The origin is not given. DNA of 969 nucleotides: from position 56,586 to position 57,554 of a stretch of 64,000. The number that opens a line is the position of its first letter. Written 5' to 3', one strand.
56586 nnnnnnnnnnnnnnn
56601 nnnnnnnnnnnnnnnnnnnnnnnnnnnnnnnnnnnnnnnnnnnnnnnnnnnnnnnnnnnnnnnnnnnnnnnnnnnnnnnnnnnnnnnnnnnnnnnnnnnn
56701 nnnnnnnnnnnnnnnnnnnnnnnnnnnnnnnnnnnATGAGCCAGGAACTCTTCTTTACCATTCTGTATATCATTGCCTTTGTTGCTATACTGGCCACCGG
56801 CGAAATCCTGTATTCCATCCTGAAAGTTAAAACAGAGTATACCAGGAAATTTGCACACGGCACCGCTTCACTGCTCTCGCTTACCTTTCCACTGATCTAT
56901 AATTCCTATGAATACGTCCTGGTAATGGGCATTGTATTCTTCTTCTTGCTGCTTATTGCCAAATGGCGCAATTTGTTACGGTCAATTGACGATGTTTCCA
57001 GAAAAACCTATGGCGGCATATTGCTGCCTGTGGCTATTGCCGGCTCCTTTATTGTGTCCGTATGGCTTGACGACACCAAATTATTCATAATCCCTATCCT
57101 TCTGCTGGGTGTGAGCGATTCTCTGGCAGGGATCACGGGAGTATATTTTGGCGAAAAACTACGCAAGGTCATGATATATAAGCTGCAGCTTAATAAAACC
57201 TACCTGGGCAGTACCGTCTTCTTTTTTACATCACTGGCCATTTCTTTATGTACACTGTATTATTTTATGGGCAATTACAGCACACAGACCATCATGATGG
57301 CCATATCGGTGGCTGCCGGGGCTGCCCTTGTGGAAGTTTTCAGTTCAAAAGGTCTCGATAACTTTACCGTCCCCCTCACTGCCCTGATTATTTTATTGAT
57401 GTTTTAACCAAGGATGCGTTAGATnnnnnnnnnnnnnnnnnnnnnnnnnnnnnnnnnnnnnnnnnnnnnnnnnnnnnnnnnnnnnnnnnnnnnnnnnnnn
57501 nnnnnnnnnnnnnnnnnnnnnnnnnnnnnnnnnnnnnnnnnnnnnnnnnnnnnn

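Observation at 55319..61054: Coupled CDP-alcohol transferase, CdsA-like cytidylyltransferase, polyprenol-type kinase and a 1209-aa GH13-like enzyme: a candidate undescribed glyco/phospholipid pathway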

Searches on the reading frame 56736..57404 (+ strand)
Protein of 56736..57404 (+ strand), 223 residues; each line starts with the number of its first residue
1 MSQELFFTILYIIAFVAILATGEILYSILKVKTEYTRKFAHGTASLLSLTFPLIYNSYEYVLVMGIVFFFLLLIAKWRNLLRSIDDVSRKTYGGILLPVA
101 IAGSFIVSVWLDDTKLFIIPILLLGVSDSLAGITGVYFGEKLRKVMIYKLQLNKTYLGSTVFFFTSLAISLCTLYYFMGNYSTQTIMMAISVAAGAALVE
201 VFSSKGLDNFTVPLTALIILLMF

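Call 3: search_protein_families(library=pfam, proteins=[window:56736-57404:+], max_evalue=0.01)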
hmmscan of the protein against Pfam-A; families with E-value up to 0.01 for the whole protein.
window:56736-57404:+ (223 aa): 1 family
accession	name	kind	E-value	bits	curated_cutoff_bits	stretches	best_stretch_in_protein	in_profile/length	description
PF01148.25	CTP_transf_1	-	5.3e-05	23.6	24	1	8-195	24-211/264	Cytidylyltransferase family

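Call 4: search_protein_families(library=ncbifam, proteins=[window:56736-57404:+], max_evalue=0.01)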
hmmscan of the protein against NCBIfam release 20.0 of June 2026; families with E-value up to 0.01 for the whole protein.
window:56736-57404:+ (223 aa): 0 families

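Call 17: find_homologous_proteins(query=window:56736-57404:+, max_evalue=0.001)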
Query window:56736-57404:+ (223 aa): 44 proteins with E <= 0.001 among 3734 candidates.
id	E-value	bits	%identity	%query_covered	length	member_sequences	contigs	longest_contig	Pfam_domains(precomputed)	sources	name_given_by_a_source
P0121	3.6e-130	450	100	100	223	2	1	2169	-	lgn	-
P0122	3.9e-111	388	85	100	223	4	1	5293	-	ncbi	-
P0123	2.9e-110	385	85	100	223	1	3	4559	-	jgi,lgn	-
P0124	1.1e-108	380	81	100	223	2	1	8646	PF01148.26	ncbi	-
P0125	2.3e-106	372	81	100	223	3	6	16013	-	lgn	-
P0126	4.2e-105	368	79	100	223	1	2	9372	PF01148.26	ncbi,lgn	-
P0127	1.2e-104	366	79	96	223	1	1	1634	PF01148.26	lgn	-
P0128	6.6e-102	357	78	100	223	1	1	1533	-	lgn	-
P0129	1.6e-101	356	78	100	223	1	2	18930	-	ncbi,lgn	-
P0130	1.1e-98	347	75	100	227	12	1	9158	-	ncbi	-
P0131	1.9e-98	346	74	100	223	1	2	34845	PF01148.26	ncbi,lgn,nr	ncbi:MAG: hypothetical protein EA394_06230 [Bacteroidia bacterium]|nr:MAG: hypothetical protein EA39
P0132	6.3e-98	344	74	96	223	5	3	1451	-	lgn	-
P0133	1.5e-97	343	73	100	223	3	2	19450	-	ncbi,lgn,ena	-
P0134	5.3e-97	341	74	100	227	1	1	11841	-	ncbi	-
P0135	1.4e-96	340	75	100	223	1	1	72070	-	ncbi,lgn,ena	-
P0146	8.1e-89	315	69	100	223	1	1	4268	PF01148.26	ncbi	-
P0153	3.2e-83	296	62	100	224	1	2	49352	PF01148.26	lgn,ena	-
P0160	2.4e-76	274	58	100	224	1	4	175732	-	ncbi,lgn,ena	-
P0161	3.8e-69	250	55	100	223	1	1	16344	-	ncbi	-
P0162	1.2e-31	128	41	89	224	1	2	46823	-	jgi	jgi:phosphatidate cytidylyltransferase/phytol kinase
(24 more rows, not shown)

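Call 18: find_encoding_contigs(protein=P0162, flank=10000, max_places=2)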
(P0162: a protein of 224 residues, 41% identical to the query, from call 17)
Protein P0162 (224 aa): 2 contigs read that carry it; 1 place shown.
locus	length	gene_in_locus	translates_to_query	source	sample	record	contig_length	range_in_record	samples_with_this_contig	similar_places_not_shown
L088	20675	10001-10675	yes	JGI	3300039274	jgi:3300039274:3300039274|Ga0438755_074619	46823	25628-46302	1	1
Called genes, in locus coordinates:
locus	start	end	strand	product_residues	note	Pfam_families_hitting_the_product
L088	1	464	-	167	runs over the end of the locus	PF03938:OmpH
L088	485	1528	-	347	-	PF03938:OmpH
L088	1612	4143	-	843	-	PF08479:POTRA_2 (faint), PF07244:POTRA, PF01103:Omp85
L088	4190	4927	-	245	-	PF01255:Prenyltransf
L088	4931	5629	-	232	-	PF19573:DUF6089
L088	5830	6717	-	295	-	PF01513:NAD_kinase, PF20143:NAD_kinase_C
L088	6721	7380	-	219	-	PF00571:CBS (faint)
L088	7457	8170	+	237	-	PF03740:PdxJ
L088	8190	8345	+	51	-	-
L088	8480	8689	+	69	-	-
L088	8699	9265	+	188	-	PF01066:CDP-OH_P_transf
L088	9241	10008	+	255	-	PF01148:CTP_transf_1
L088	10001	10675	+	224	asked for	-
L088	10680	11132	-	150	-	PF02580:Tyr_Deacylase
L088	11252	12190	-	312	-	PF16745:RsgA_N, PF01926:MMR_HSR1 (faint), PF03193:RsgA_GTPase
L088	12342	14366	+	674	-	PF18962:Por_Secre_tail (weak)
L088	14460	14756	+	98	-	PF00085:Thioredoxin, PF13848:Thioredoxin_6 (weak)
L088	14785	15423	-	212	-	PF01522:Polysacc_deac_1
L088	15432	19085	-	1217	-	PF11028:TMEM260_N, PF28497:DUF8416, PF28495:TMEM260_2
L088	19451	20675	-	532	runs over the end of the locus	PF07676:PD40 (weak), PF00691:OmpA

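Call 19: find_encoding_contigs(protein=P0160, flank=10000, max_places=2)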
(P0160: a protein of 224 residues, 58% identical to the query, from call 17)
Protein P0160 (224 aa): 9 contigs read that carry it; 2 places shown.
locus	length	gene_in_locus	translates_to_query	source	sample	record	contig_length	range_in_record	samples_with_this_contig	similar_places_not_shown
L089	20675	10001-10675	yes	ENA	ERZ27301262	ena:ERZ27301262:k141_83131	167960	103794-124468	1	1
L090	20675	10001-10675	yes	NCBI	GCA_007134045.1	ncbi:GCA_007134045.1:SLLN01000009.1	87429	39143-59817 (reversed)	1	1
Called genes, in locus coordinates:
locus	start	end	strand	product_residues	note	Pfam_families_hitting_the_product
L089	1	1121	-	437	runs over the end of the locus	PF02321:OEP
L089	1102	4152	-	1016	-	PF00873:ACR_tran, PF03176:MMPL (weak)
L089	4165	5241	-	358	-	PF25917:BSH_RND (weak), PF25973:BSH_CzcB (weak), PF25954:Beta-barrel_RND_2, PF25989:YknX_C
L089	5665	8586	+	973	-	PF00675:Peptidase_M16 (weak), PF05193:Peptidase_M16_C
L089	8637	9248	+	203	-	PF01066:CDP-OH_P_transf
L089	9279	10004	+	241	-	PF01148:CTP_transf_1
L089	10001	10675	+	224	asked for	-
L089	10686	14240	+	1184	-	-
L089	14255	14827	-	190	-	-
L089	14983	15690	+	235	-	PF10988:DUF2807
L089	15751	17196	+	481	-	PF10988:DUF2807, PF13568:OMP_b-brl_2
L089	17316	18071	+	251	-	PF20772:TACO1_YebC_N, PF01709:Transcrip_reg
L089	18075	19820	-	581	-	PF00005:ABC_tran, PF02463:SMC_N (weak), PF13401:AAA_22 (faint), PF08352:oligo_HPY (weak), PF00005:ABC_tran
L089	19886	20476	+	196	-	-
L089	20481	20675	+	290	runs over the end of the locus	PF00561:Abhydrolase_1, PF12146:Hydrolase_4, PF03096:Ndr (faint), PF12697:Abhydrolase_6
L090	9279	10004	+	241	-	PF01148:CTP_transf_1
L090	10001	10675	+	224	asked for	-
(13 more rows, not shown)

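Call 20: find_encoding_contigs(protein=P0161, flank=10000, max_places=2)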
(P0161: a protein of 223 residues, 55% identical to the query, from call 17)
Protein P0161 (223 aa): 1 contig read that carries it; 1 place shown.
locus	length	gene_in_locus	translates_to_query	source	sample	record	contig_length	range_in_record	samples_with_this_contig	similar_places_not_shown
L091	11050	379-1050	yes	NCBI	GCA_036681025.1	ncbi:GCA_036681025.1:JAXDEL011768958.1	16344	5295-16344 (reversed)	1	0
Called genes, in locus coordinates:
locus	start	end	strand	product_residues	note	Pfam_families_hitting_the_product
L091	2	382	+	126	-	?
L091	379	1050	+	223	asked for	-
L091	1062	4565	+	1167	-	PF00128:Alpha-amylase (weak)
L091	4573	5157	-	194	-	-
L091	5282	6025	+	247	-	PF10988:DUF2807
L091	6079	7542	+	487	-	PF10988:DUF2807, PF13568:OMP_b-brl_2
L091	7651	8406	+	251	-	PF20772:TACO1_YebC_N, PF01709:Transcrip_reg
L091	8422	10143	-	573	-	PF00005:ABC_tran, PF00931:NB-ARC (faint), PF02463:SMC_N (faint), PF13401:AAA_22 (faint), PF13304:AAA_21 (weak), PF08352:oligo_HPY (faint), PF00005:ABC_tran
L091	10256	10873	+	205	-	-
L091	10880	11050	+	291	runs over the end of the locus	PF00561:Abhydrolase_1, PF12146:Hydrolase_4, PF03096:Ndr (weak), PF12697:Abhydrolase_6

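Call 37: predict_structure(alignment_id=A2)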
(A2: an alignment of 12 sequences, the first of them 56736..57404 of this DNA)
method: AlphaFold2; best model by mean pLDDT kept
length: 223 residues; sequences in the alignment: 12
mean_pLDDT: 87.4   pTM: 0.83
mean pLDDT of the five models: 87.4, 86.4, 86.1, 86.0, 83.1
residues with pLDDT >= 90: 112; 70-90: 99; 50-70: 11; < 50: 1
segments of 3 or more residues with pLDDT < 50: none
pLDDT, mean of each block of 10 residues (from residue 1): 88 91 89 87 92 90 86 81 62 78 93 94 93 82 76 84 96 92 94 95 83 94 92
secondary structure, 60 per line:
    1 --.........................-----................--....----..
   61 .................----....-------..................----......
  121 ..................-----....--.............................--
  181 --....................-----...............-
elements in order: H3-27 H33-48 H51-54 H59-77 H82-85 H93-110 H115-138 E144-147 E150-155 H156-178 H183-202 H208-222

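Call 41: search_solved_structures(query=A2, max_evalue=10, show_alignments=3)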
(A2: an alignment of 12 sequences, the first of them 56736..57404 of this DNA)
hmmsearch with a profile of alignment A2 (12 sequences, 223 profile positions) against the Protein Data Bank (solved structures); distinct sequences matched with E-value up to 10: 2.
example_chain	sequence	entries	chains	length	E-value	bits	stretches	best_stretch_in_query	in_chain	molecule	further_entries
7bve_A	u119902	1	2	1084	3.6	10.5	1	125-182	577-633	Integral membrane indolylacetylinositol arabinosyltransferase EmbC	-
7bvh_A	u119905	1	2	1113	3.8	10.4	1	125-182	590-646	Integral membrane indolylacetylinositol arabinosyltransferase EmbC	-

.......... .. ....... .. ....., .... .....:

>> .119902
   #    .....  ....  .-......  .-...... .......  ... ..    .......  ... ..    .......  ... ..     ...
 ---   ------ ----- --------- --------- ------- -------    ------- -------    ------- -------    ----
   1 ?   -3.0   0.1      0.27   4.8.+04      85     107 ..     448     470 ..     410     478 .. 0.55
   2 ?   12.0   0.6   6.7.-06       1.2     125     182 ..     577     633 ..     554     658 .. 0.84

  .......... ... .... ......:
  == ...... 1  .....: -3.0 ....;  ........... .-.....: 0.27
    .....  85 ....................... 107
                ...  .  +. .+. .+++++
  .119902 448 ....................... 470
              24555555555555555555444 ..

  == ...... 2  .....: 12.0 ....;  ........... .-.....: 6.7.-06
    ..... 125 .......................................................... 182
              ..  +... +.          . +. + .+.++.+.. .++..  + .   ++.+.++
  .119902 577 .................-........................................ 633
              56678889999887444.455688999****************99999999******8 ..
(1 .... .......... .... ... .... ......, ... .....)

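Call 43: fold_search(model_id=the predicted structure, library=pdb)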
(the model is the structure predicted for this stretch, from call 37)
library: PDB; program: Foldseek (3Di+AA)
matches with E <= 10: 105; with E <= 0.001: 0
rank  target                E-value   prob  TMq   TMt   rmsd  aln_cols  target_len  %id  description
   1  3zuy                  8.2e-01  0.16  0.26  0.21  12.9       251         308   17  Crystal structure of a bacterial homologue of the bile acid sodium symporter ASBT. (released 2011-10-12)
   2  9m0d_R                8.6e-01  0.09  0.18  0.16  20.7       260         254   10  Cryo-EM structure of neurotensin receptor 1 in complex with beta-arrestin 1 (released 2025-04-09)
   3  8xgm_A                1.1e+00  0.08  0.18  0.15  16.6       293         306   14  Cryo-EM structure of human GPR1 bound to chemerin (released 2024-08-21)
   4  9axf_Q                1.2e+00  0.14  0.24  0.10  15.1       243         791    9  Structure of human calcium-sensing receptor in complex with chimeric Gq (miniGisq) protein in detergent (released 2024-04-17)
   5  5cwo_A                1.2e+00  0.25  0.28  0.29  12.7       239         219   10  Crystal structure of de novo designed helical repeat protein DHR76 (released 2015-12-16)
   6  9jlc_R                1.5e+00  0.08  0.19  0.18  18.7       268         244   11  Cryo-EM structure of MAS1-Gi Complex with AVE 0991 (released 2025-09-24)
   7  3mp7_A                1.8e+00  0.23  0.26  0.17  10.6       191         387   14  Lateral opening of a translocon upon entry of protein suggests the mechanism of insertion into membranes (released 2010-10-06)
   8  6umm_C                2.4e+00  0.09  0.22  0.13  17.5       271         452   10  A complete structure of the ESX-3 translocon complex (released 2019-10-23)
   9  9k6l_R                2.5e+00  0.06  0.19  0.16  21.9       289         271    9  Cryo-EM structure of GPCR16-Gi2 complex (released 2025-04-02)
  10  4qid_B                2.6e+00  0.08  0.20  0.20  16.4       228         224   15  Crystal structure of Haloquadratum walsbyi bacteriorhodopsin (released 2015-07-29)
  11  7rky_R                2.6e+00  0.06  0.21  0.19  16.5       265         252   14  Binding mode of US27-Gi-scFv16 in OCL-state (released 2022-01-26)
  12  7uw9_a                2.6e+00  0.05  0.17  0.07  22.2       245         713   14  Citrus V-ATPase State 1, H in contact with subunit a (released 2022-07-06)
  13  8t8m_A                2.8e+00  0.10  0.25  0.11  16.6       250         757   13  Quis-bound intermediate mGlu5 (released 2023-10-11)
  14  8oyy_A                3.0e+00  0.06  0.20  0.19  15.5       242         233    9  De novo designed soluble GPCR-like fold GLF_32 (released 2023-10-18)
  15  8fbi                  3.1e+00  0.08  0.22  0.19  14.6       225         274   11  Improving the secretion of designed protein assemblies through negative design of cryptic transmembrane domains (released 2023-03-22)
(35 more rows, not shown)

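Call 65: search_protein_representatives(alignment_id=A2)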
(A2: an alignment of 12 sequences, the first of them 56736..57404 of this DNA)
Query: 12 sequences, 223 profile positions. Proteins with E-value up to 0.001 (for the whole library): 5920; up to 1e-10: 3203; up to 1e-30: 527. The best 150 are listed.
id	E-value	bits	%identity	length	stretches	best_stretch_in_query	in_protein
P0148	9.9e-101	352.4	-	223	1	1-223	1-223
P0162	5.4e-72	258.5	-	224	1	4-222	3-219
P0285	4.1e-59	216.3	-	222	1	4-221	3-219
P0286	5.9e-55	202.8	-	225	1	4-221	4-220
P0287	3.2e-54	200.4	-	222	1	1-222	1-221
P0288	1.2e-53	198.5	-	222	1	5-220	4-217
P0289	1.7e-53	197.9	-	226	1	2-223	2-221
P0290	1.2e-52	195.2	-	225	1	5-223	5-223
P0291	1.5e-52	194.9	-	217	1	3-221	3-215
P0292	3.0e-52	193.9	-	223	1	1-220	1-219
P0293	3.3e-52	193.8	-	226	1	1-222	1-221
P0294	6.2e-52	192.9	-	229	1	1-223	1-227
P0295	3.9e-51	190.3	-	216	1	5-223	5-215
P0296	4.7e-51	190.0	-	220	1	1-220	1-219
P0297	7.0e-51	189.4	-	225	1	6-221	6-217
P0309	1.3e-48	182.0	-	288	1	7-222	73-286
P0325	7.7e-47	176.2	-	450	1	4-220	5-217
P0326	7.8e-47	176.2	-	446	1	5-220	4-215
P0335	3.0e-46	174.3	-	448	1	2-220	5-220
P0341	6.1e-46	173.3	-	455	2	4-223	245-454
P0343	1.1e-45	172.5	-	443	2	8-218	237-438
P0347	1.7e-45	171.8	-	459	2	1-221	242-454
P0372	1.4e-43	165.6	-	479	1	3-220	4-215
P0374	1.6e-43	165.3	-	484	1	4-222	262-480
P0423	6.3e-41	156.9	-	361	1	3-221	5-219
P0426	7.6e-41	156.6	-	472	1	12-220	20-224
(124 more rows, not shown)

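Call 67: search_protein_families(library=pfam, proteins=[P0325, P0326, P0335, P0341, P0343, P0347, P0374, P0372, P0426, P0423], max_evalue=0.01)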
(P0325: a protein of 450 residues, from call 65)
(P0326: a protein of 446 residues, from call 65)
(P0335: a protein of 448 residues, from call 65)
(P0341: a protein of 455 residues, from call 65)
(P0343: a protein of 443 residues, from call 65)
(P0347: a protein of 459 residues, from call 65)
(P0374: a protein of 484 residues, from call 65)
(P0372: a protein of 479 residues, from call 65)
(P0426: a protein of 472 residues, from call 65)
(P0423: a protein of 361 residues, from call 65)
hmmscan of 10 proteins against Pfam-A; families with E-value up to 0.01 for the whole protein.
P0325 (450 aa): 0 families

P0326 (446 aa): 0 families

P0335 (448 aa): 0 families

P0341 (455 aa): 1 family
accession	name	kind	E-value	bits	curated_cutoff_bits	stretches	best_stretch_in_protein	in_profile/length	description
PF01148.25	CTP_transf_1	-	3e-49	168.7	24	2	113-237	133-260/264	Cytidylyltransferase family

P0343 (443 aa): 1 family
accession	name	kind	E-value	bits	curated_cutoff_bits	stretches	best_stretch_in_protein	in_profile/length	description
PF01148.25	CTP_transf_1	-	5.2e-40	138.4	24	1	19-224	43-260/264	Cytidylyltransferase family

P0347 (459 aa): 3 families
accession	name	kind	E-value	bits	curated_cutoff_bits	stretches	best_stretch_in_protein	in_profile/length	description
PF01148.25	CTP_transf_1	-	5e-44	151.6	24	1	8-235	27-260/264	Cytidylyltransferase family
PF01864.22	CarS-like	-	0.00069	20.1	22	1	147-254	47-156/175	CDP-archaeol synthase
PF15834.10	THEG4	-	0.0019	18.7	27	1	2-41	2-42/201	Testis highly expressed protein 4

P0374 (484 aa): 2 families
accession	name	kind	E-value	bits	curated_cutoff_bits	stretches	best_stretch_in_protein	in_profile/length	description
PF01148.25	CTP_transf_1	-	2.7e-37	129.5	24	1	45-252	65-264/264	Cytidylyltransferase family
PF01864.22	CarS-like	-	0.0072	16.8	22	1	158-248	45-139/175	CDP-archaeol synthase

P0372 (479 aa): 0 families

P0426 (472 aa): 0 families

P0423 (361 aa): 0 families

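Call 70: list_cluster_members(proteins=[P0285, P0286, P0287, P0289, P0325, P0335, P0341, P0343, P0309, P0372])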
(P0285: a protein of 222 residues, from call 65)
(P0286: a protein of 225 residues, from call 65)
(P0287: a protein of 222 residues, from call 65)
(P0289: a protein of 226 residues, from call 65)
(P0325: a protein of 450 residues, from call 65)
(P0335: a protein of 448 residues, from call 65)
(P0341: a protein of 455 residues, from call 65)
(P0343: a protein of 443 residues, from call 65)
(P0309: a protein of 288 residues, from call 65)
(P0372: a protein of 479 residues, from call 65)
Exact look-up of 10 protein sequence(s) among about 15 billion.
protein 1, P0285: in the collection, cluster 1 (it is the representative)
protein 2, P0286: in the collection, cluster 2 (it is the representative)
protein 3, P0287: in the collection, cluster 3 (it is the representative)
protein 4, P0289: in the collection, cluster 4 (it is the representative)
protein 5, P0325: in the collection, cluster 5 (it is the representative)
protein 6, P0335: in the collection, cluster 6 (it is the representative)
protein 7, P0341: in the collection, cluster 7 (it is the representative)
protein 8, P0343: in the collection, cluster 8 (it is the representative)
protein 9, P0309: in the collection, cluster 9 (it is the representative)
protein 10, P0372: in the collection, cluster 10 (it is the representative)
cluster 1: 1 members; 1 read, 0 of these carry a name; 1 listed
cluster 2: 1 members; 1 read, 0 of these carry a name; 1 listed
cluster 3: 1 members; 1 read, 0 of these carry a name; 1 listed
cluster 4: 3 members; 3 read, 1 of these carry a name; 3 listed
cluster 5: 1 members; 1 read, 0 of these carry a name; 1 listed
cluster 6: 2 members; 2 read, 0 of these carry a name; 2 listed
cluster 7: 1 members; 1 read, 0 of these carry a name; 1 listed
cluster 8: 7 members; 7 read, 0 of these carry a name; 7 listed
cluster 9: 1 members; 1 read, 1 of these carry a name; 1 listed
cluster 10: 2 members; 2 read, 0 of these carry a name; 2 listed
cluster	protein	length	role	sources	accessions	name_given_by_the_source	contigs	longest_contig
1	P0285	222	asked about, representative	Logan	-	-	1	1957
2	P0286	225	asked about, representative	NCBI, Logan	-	-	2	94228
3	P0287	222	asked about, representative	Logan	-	-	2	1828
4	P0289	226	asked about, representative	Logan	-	-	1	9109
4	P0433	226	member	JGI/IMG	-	dolichol kinase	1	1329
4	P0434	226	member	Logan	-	-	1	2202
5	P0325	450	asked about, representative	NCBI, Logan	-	-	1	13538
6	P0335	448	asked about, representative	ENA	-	-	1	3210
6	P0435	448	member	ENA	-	-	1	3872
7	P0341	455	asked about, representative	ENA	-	-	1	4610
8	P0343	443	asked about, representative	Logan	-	-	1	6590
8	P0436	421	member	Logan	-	-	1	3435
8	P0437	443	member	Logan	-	-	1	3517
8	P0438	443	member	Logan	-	-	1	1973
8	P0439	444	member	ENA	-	-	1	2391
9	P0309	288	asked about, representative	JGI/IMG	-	CDP-diglyceride synthetase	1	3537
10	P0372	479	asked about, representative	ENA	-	-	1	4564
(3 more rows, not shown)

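Call 83: search_protein_families(library=ncbifam, proteins=[P0325, P0341], max_evalue=0.001)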
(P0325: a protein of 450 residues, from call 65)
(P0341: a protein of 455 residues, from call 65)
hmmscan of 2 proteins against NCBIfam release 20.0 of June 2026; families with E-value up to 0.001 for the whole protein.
P0325 (450 aa): 0 families

P0341 (455 aa): 2 families
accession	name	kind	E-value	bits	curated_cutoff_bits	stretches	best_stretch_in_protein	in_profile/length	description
NF008635.0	PRK11624.1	equivalog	9.2e-26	90.9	385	1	112-228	150-268/285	phosphatidate cytidylyltransferase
NF003114.0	PRK04032.1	equivalog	4.7e-07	29.8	148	1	148-253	48-147/172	CDP-2,3-bis-(O-geranylgeranyl)-sn-glycerol synthase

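Call 89: search_protein_families(library=pfam, proteins=[L088:8480-8686:+], max_evalue=0.01)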
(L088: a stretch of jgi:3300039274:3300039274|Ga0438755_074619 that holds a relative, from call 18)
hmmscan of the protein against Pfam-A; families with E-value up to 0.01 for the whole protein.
L088:8480-8686:+ (69 aa): 0 families
